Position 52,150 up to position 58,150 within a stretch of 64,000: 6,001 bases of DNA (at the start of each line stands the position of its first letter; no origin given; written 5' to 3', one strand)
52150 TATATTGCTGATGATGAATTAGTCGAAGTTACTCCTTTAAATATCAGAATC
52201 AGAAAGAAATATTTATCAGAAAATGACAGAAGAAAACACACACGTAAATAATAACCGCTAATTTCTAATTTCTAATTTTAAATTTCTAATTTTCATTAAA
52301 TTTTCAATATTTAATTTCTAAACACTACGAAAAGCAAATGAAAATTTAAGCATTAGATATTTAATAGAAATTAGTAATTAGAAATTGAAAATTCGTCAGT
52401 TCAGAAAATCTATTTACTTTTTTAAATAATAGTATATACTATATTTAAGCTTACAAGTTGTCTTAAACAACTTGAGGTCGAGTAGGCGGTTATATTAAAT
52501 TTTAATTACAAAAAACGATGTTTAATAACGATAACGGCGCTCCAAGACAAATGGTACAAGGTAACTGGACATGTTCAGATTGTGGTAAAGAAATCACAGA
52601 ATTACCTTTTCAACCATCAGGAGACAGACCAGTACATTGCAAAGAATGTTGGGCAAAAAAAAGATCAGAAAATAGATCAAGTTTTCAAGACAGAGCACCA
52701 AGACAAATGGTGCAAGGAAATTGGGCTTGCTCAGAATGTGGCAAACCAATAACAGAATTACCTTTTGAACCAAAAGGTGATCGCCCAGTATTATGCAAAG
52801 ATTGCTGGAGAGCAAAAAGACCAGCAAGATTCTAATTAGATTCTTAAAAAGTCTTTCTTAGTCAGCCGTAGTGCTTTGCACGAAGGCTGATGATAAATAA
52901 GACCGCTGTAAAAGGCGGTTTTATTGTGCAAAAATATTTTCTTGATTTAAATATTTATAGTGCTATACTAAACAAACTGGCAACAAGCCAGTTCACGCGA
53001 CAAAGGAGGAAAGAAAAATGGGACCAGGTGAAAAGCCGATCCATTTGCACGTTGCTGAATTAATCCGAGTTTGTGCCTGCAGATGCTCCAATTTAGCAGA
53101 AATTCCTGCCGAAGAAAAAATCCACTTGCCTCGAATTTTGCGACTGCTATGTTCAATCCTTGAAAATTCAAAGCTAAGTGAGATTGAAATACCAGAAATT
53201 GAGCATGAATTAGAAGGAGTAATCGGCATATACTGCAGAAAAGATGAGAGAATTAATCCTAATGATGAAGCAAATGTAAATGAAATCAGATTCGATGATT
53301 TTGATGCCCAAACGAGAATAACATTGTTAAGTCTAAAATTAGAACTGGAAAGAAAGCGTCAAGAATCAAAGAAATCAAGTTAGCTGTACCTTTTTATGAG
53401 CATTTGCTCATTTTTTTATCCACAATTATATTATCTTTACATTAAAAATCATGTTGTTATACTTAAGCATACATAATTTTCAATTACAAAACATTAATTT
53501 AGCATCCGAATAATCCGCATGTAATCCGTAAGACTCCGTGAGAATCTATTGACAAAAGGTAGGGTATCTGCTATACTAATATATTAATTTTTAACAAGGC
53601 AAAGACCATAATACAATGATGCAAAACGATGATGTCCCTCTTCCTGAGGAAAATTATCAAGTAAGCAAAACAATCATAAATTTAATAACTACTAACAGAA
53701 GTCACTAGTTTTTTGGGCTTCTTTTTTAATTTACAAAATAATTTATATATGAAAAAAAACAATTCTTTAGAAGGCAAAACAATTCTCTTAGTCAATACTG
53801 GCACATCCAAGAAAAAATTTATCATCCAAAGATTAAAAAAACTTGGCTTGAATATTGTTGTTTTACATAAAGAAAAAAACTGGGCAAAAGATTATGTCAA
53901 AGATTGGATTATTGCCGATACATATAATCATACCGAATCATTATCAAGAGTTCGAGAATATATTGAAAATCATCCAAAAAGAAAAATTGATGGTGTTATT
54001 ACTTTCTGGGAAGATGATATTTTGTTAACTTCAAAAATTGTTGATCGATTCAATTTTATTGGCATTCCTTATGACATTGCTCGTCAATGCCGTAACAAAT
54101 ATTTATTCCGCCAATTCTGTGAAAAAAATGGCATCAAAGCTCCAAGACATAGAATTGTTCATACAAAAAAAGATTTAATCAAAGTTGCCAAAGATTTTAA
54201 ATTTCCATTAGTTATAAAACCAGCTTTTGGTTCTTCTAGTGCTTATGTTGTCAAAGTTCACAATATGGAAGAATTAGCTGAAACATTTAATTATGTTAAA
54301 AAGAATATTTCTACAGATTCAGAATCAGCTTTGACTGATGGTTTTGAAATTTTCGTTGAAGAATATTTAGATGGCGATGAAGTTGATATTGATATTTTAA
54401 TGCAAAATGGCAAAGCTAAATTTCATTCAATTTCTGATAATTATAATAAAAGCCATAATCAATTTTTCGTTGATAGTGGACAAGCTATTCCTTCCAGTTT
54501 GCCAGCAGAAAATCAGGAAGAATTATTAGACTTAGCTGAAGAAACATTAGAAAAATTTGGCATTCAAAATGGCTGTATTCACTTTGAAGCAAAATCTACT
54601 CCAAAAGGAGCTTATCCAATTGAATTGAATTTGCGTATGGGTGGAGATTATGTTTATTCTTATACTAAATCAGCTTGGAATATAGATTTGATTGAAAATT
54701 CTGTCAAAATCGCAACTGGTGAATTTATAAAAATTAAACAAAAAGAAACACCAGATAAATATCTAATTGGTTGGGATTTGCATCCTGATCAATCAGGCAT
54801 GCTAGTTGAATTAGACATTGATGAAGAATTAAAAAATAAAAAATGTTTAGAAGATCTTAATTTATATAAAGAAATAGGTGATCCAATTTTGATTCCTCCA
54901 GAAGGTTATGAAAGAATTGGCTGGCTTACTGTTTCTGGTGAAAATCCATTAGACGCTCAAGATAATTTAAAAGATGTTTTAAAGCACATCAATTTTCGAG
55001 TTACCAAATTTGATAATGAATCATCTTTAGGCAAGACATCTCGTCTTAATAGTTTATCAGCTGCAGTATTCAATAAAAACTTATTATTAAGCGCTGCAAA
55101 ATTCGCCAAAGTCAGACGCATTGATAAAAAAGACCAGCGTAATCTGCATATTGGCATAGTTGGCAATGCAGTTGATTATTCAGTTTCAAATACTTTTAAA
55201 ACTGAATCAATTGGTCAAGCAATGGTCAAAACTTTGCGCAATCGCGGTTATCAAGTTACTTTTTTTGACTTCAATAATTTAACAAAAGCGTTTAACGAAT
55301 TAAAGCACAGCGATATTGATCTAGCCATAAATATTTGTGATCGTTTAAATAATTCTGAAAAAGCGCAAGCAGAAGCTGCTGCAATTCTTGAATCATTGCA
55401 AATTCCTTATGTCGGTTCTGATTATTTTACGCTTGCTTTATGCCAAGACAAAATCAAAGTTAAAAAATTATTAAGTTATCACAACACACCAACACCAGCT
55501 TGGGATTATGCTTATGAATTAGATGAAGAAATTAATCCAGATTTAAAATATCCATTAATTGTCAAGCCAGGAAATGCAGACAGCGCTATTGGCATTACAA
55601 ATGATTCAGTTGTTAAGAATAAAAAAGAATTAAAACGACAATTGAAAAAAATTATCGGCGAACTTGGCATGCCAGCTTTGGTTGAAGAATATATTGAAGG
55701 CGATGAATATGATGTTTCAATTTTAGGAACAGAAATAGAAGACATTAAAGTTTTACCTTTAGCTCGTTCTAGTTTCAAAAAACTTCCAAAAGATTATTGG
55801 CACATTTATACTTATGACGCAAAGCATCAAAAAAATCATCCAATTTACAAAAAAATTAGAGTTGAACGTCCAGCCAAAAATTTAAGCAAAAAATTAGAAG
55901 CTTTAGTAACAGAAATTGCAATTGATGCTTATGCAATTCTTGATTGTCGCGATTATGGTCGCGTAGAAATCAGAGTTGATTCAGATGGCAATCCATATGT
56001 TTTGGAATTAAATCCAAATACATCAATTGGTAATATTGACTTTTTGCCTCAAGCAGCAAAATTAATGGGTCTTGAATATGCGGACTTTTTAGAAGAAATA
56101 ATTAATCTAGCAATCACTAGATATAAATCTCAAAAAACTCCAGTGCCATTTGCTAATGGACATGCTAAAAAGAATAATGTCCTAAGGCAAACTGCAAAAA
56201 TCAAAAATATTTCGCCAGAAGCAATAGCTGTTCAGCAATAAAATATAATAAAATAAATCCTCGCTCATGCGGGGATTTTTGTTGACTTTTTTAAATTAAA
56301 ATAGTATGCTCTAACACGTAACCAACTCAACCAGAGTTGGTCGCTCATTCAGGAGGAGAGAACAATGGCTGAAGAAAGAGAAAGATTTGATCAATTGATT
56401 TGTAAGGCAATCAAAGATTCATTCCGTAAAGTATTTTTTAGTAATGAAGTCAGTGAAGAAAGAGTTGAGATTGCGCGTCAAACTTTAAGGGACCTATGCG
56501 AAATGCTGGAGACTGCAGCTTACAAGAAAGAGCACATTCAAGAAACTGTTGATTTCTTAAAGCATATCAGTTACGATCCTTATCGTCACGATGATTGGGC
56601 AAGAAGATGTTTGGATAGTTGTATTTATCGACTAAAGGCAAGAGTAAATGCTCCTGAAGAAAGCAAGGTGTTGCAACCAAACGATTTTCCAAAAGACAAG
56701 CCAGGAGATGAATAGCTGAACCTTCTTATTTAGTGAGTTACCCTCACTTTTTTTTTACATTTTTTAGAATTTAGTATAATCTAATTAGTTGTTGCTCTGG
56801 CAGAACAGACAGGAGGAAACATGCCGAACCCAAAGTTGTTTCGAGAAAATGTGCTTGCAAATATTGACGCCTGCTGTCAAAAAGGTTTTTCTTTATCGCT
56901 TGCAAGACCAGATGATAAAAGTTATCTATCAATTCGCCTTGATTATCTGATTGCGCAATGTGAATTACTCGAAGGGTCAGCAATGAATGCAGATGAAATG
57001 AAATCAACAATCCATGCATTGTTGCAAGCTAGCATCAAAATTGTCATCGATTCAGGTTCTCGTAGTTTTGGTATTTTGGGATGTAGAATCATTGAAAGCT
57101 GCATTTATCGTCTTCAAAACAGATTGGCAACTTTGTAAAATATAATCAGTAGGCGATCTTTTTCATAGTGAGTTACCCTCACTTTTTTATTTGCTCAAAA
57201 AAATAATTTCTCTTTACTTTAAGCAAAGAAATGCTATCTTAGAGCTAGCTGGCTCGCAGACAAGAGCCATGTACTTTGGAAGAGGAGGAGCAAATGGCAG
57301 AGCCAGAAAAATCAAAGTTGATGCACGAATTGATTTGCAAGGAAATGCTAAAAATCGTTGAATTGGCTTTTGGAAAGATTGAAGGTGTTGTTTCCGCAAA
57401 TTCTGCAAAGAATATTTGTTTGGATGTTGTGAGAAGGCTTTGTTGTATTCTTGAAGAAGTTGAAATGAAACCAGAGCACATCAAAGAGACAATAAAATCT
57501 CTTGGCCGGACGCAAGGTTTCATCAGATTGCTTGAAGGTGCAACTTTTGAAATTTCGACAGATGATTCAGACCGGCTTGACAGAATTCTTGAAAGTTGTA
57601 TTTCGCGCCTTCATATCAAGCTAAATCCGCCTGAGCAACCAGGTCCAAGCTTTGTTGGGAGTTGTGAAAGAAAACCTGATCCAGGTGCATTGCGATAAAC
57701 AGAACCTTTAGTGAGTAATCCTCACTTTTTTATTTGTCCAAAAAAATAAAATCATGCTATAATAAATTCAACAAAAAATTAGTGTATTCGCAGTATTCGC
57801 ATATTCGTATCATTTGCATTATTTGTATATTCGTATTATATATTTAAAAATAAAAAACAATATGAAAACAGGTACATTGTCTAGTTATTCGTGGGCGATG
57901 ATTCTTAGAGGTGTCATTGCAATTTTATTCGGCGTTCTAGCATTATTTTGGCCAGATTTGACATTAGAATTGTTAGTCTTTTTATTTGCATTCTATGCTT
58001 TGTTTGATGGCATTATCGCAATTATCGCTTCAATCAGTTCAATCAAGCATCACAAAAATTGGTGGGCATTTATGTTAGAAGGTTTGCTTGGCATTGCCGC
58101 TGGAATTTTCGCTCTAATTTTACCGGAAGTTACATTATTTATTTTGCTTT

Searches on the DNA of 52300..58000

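Call 50: search_rna_families(source=window, start=52300, end=58000, threshold=evalue, max_evalue=5)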
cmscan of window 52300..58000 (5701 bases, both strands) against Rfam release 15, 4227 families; matches with E-value up to 5: 10.
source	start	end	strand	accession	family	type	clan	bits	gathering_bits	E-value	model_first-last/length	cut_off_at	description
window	56223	56293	+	RF01770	rimP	Cis-reg; leader;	-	26.1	47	0.46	1-102/102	no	Gammaprotebacteria rimP leader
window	56203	56307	-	RF01770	rimP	Cis-reg; leader;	-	24.4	47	1.1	1-102/102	no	Gammaprotebacteria rimP leader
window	54779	54815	+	RF01102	PK1-TEV_CVMV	Cis-reg; leader;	-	24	40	1.5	1-37/37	no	5'-leader pseudoknot of TEV/CVMV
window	56222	56282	+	RF00512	Leu_leader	Cis-reg; leader;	-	22.8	50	0.23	1-148/148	no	Leucine operon leader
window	53254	53342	+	RF01288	snoR31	Gene; snRNA; snoRNA; CD-box;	-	22.5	44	3.4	1-93/93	no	Small nucleolar RNA snoR31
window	53749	53820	-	RF00110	RybB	Gene; sRNA;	-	21.5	40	0.58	1-79/79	no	RybB RNA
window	56247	56340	-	RF01772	rnk_pseudo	Cis-reg; leader;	-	21.5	55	2.9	1-108/108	no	Pseudomonas rnk leader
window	56224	56287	+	RF02063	STnc350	Gene; sRNA;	-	20.1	60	3.6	1-68/68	no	Salmonella enterica sRNA STnc350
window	54351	54439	+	RF01185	snR75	Gene; snRNA; snoRNA; CD-box;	CL00045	19.3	40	1.1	1-88/88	no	Small nucleolar RNA snR75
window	54687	54743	-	RF00908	MIR529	Gene; miRNA;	-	17.5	75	3.4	37-93/131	no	MIR529 microRNA precursor family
